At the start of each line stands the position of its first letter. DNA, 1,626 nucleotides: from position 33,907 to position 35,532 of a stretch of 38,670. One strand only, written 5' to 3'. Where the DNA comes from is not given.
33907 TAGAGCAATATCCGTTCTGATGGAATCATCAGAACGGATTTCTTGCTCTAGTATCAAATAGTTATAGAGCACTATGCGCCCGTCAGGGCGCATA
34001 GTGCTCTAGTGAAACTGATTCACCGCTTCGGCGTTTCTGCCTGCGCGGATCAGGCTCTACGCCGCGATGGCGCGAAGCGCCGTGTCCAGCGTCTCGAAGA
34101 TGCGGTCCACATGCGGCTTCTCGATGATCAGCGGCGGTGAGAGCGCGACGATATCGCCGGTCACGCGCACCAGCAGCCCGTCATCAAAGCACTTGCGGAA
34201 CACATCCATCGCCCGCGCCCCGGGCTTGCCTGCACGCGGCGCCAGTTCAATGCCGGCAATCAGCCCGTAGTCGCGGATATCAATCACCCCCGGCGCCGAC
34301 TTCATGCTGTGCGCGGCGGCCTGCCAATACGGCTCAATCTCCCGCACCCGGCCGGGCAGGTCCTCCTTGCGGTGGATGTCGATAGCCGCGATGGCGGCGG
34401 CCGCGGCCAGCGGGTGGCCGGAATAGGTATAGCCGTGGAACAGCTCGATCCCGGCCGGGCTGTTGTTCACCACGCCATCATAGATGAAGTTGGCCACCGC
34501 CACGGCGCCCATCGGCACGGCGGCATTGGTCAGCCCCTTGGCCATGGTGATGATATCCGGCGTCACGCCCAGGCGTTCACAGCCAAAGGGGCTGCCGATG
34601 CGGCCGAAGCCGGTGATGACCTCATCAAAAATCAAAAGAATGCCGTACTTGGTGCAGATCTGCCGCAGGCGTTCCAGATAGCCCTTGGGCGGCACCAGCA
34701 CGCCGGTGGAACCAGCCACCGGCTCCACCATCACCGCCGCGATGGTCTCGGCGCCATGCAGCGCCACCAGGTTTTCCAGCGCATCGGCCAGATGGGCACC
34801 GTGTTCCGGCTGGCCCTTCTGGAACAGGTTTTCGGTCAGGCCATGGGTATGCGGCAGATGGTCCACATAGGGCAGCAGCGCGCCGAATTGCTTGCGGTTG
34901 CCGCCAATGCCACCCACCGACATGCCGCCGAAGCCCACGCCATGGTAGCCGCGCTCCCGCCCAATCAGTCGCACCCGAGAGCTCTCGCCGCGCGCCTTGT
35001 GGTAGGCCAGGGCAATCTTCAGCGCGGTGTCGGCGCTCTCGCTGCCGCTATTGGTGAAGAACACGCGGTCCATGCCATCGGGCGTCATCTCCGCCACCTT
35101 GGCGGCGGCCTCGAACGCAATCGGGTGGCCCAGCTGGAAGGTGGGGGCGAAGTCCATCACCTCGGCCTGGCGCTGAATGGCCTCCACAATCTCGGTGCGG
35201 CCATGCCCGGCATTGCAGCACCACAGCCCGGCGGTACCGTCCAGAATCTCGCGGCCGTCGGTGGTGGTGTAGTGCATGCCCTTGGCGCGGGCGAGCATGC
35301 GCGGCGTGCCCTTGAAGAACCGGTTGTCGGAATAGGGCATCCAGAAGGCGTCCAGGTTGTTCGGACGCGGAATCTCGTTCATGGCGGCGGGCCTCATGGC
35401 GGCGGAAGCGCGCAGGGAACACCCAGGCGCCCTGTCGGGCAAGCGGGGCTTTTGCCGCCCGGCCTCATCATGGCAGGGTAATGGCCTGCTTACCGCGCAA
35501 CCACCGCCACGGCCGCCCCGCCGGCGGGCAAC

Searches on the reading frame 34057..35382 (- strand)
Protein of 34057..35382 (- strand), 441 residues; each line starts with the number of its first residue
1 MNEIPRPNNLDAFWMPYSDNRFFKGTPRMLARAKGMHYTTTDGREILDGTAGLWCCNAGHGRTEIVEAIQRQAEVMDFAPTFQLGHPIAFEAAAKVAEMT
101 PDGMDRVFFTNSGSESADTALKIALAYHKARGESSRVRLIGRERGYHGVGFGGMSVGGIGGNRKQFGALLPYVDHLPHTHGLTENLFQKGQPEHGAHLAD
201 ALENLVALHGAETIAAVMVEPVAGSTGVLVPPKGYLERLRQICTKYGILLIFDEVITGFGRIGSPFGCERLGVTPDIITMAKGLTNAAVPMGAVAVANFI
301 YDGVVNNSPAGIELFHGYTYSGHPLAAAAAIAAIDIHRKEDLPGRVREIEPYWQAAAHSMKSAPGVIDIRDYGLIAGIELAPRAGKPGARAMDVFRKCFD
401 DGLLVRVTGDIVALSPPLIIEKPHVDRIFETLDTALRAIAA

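Call 47: search_protein_families(library=pfam, proteins=[window:34057-35382:-], max_evalue=0.01)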
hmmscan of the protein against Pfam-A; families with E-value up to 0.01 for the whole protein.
window:34057-35382:- (441 aa): 1 family
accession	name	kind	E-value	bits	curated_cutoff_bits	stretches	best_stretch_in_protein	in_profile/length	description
PF00202.27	Aminotran_3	-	6.3e-85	285.7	30.5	1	28-436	11-403/403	Aminotransferase class-III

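Call 48: find_homologous_proteins(query=window:34057-35382:-, max_evalue=1e-150)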
Query window:34057-35382:- (441 aa): 7878 proteins with E <= 1e-150 among 8000 candidates; the best 120 are listed.
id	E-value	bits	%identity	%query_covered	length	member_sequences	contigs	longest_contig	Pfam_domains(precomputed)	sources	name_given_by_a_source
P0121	0.0e+0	1009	100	100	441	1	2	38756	PF00202.28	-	-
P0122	4.2e-298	1006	100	100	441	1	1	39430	PF00202.28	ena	-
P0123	5.1e-295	996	99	100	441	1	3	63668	PF00202.28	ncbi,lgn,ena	-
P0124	7.2e-295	996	98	100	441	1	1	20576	PF00202.28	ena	-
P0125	3.4e-291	983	97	100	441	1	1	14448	PF00202.28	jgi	jgi:beta-alanine--pyruvate transaminase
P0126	4.7e-291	983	97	100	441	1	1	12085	PF00202.28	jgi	jgi:beta-alanine--pyruvate transaminase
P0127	1.7e-289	978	96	100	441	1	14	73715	PF00202.28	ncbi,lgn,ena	-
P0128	2.1e-289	978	97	100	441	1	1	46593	PF00202.28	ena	-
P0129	3.0e-289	977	97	100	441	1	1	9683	PF00202.28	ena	-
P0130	5.2e-289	976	96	100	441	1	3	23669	PF00202.28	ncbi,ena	-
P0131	8.3e-289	976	96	100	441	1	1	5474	PF00202.28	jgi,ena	jgi:beta-alanine--pyruvate transaminase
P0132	1.2e-288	975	96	100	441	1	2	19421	PF00202.28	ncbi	-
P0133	2.5e-288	974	96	100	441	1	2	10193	PF00202.28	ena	-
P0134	7.5e-288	972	96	100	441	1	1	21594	PF00202.28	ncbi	-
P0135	1.2e-287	972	95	100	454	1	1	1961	PF00202.28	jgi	jgi:beta-alanine--pyruvate transaminase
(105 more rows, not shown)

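Call 49: find_encoding_contigs(protein=P0123, flank=10000, max_places=3)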
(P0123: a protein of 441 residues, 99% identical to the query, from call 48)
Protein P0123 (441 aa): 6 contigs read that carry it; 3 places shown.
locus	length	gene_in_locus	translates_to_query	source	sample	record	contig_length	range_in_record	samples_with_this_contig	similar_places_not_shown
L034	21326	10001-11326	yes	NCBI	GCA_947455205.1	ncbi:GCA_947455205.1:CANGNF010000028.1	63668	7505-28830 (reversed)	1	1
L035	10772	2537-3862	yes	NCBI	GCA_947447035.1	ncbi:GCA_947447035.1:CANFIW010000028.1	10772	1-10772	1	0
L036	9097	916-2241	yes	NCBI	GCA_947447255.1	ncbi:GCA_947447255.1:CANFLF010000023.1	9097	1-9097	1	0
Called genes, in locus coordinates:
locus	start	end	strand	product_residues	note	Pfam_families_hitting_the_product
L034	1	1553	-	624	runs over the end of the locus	PF01134:GIDA, PF07992:Pyr_redox_2 (weak), PF12831:FAD_oxidored (weak), PF21680:GIDA_C_1st, PF13932:SAM_GIDA_C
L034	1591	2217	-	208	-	PF25948:DUF7986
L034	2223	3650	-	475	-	PF10396:TrmE_N, PF00350:Dynamin_N (faint), PF12631:MnmE_helical, PF01926:MMR_HSR1, PF02421:FeoB_N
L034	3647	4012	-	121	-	-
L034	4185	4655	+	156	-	PF02870:Methyltransf_1N, PF01035:DNA_binding_1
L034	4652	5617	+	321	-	PF08240:ADH_N, PF00107:ADH_zinc_N, PF13602:ADH_zinc_N_2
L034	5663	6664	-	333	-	PF03401:TctC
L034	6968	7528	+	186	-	PF08712:Nfu_N, PF01106:NifU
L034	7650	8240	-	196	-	PF08241:Methyltransf_11, PF13489:Methyltransf_23 (faint), PF13649:Methyltransf_25 (faint)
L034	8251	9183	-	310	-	PF13468:Glyoxalase_3, PF13669:Glyoxalase_4 (weak)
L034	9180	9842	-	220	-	PF02798:GST_N (weak), PF13409:GST_N_2, PF13417:GST_N_3, PF13410:GST_C_2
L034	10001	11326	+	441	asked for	PF00202:Aminotran_3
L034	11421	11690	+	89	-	PF03693:ParD_antitoxin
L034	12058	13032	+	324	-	PF02492:cobW, PF03193:RsgA_GTPase (faint), PF07683:CobW_C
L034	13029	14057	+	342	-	PF00400:WD40 (faint), PF23381:Beta-prop_IFT122_1st, PF24814:WD40_Prp19, PF25174:Beta-prop_THOC3, PF25175:Beta-prop_WDR5 (weak), PF25173:Beta-prop_WDR3_1st (weak), PF23414:Beta-prop_EML_2 (weak), PF23393:Beta-prop_WDR90_POC16_2nd (weak), +5 more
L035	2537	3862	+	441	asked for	PF00202:Aminotran_3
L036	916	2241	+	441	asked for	PF00202:Aminotran_3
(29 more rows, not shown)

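Call 50: find_encoding_contigs(protein=P0127, flank=10000, max_places=4)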
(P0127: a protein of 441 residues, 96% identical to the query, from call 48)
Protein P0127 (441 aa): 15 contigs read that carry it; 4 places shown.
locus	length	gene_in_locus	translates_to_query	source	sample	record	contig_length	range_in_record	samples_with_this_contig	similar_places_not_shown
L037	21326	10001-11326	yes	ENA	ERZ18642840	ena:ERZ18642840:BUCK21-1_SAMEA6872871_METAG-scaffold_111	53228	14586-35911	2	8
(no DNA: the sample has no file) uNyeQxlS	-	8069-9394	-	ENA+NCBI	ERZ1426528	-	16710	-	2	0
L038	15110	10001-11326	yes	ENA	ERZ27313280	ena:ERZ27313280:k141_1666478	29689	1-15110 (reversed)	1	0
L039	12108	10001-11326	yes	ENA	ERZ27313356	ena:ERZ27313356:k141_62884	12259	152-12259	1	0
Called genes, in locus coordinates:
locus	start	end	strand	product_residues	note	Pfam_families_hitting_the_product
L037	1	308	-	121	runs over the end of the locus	-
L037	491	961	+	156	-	PF02870:Methyltransf_1N, PF01035:DNA_binding_1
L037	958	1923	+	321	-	PF08240:ADH_N, PF00107:ADH_zinc_N, PF13602:ADH_zinc_N_2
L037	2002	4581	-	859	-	PF09994:T6SS_Tle1-like_cat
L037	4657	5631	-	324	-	PF03401:TctC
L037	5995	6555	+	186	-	PF08712:Nfu_N, PF01106:NifU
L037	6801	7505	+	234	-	-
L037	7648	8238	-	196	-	PF08241:Methyltransf_11, PF13489:Methyltransf_23 (weak), PF13649:Methyltransf_25 (faint)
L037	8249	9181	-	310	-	PF13468:Glyoxalase_3, PF13669:Glyoxalase_4 (weak)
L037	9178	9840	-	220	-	PF02798:GST_N, PF13409:GST_N_2, PF13417:GST_N_3, PF13410:GST_C_2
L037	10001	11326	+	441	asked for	PF00202:Aminotran_3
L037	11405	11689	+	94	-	PF03693:ParD_antitoxin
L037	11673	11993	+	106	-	-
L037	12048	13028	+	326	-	PF02492:cobW, PF03193:RsgA_GTPase (faint), PF07683:CobW_C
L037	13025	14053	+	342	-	PF00400:WD40 (faint), PF23381:Beta-prop_IFT122_1st, PF24814:WD40_Prp19 (weak), PF25174:Beta-prop_THOC3, PF25175:Beta-prop_WDR5 (weak), PF25173:Beta-prop_WDR3_1st, PF23414:Beta-prop_EML_2 (weak), PF23393:Beta-prop_WDR90_POC16_2nd (weak), +6 more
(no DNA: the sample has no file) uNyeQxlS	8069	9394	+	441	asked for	PF00202:Aminotran_3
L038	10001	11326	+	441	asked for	PF00202:Aminotran_3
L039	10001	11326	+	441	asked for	PF00202:Aminotran_3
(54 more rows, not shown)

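Call 51: find_encoding_contigs(protein=P0128, flank=10000, max_places=2)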
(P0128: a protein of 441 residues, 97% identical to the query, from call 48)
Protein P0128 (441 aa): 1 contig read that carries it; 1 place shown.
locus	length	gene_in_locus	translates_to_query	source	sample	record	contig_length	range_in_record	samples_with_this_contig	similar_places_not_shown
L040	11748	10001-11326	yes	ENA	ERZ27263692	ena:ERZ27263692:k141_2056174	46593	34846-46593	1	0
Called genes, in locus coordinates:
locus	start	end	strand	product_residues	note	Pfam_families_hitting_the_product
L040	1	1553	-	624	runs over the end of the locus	PF01134:GIDA, PF07992:Pyr_redox_2 (weak), PF12831:FAD_oxidored (weak), PF21680:GIDA_C_1st, PF13932:SAM_GIDA_C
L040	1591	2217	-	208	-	PF25948:DUF7986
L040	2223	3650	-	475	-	PF10396:TrmE_N, PF00350:Dynamin_N (faint), PF12631:MnmE_helical, PF01926:MMR_HSR1, PF02421:FeoB_N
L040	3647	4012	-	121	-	-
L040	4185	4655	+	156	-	PF02870:Methyltransf_1N, PF01035:DNA_binding_1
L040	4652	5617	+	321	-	PF08240:ADH_N, PF00107:ADH_zinc_N, PF13602:ADH_zinc_N_2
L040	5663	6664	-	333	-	PF03401:TctC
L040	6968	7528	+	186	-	PF08712:Nfu_N, PF01106:NifU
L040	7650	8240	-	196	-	PF08241:Methyltransf_11, PF13489:Methyltransf_23 (faint), PF13649:Methyltransf_25 (faint)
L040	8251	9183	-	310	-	PF13468:Glyoxalase_3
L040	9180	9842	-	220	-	PF02798:GST_N (weak), PF13409:GST_N_2, PF13417:GST_N_3, PF13410:GST_C_2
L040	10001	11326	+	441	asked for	PF00202:Aminotran_3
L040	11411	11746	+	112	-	?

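Call 54: find_encoding_contigs(protein=P0124, flank=10000, max_places=3)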
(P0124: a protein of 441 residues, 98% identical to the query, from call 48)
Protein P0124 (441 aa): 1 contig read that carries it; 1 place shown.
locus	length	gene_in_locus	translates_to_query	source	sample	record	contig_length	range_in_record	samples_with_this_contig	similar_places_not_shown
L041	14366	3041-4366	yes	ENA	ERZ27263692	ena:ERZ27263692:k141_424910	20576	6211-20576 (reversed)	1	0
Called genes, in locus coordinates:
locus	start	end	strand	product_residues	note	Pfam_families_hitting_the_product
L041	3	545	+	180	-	?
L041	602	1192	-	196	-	PF08241:Methyltransf_11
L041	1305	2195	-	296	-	PF13468:Glyoxalase_3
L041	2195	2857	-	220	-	PF02798:GST_N (weak), PF13409:GST_N_2, PF13417:GST_N_3, PF13410:GST_C_2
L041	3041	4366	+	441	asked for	PF00202:Aminotran_3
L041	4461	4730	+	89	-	PF03693:ParD_antitoxin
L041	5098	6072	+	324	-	PF02492:cobW, PF03193:RsgA_GTPase (faint), PF07683:CobW_C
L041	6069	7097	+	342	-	PF00400:WD40 (faint), PF23381:Beta-prop_IFT122_1st, PF24814:WD40_Prp19, PF25174:Beta-prop_THOC3, PF25175:Beta-prop_WDR5 (weak), PF25173:Beta-prop_WDR3_1st (weak), PF23414:Beta-prop_EML_2 (weak), PF23393:Beta-prop_WDR90_POC16_2nd (weak), +5 more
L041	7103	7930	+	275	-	PF00248:Aldo_ket_red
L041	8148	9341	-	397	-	PF13692:Glyco_trans_1_4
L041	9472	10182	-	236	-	PF00730:HhH-GPD, PF00633:HHH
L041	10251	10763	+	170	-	PF10003:DUF2244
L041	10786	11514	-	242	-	PF05050:Methyltransf_21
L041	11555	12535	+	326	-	PF16868:NMT1_3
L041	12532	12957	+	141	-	PF07370:DUF1489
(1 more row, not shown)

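Call 55: find_encoding_contigs(protein=P0125, flank=10000, max_places=3)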
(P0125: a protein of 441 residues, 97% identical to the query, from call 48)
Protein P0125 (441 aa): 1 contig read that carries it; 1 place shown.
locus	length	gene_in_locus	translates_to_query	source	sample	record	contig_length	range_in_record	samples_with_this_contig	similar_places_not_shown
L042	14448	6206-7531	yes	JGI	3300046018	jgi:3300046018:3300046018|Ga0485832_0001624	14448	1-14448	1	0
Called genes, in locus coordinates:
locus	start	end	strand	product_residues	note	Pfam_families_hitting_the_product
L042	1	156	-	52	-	?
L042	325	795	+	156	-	PF02870:Methyltransf_1N, PF01035:DNA_binding_1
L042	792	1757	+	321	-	PF08240:ADH_N, PF00107:ADH_zinc_N, PF13602:ADH_zinc_N_2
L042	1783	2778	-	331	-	PF03401:TctC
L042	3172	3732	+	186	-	PF08712:Nfu_N, PF01106:NifU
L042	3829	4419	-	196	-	PF08241:Methyltransf_11, PF13489:Methyltransf_23 (weak)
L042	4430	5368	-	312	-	PF13468:Glyoxalase_3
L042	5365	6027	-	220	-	PF02798:GST_N (weak), PF13409:GST_N_2, PF13417:GST_N_3 (weak), PF13410:GST_C_2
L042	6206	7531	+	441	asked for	PF00202:Aminotran_3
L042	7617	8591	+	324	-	PF02492:cobW, PF03193:RsgA_GTPase (faint), PF07683:CobW_C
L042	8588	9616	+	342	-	PF00400:WD40 (faint), PF23381:Beta-prop_IFT122_1st, PF24814:WD40_Prp19 (weak), PF25174:Beta-prop_THOC3, PF25175:Beta-prop_WDR5 (weak), PF25173:Beta-prop_WDR3_1st, PF23414:Beta-prop_EML_2 (weak), PF23393:Beta-prop_WDR90_POC16_2nd (weak), +6 more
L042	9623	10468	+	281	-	PF00248:Aldo_ket_red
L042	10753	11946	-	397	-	PF13692:Glyco_trans_1_4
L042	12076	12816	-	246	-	PF00730:HhH-GPD, PF00633:HHH (weak)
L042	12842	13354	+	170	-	PF10003:DUF2244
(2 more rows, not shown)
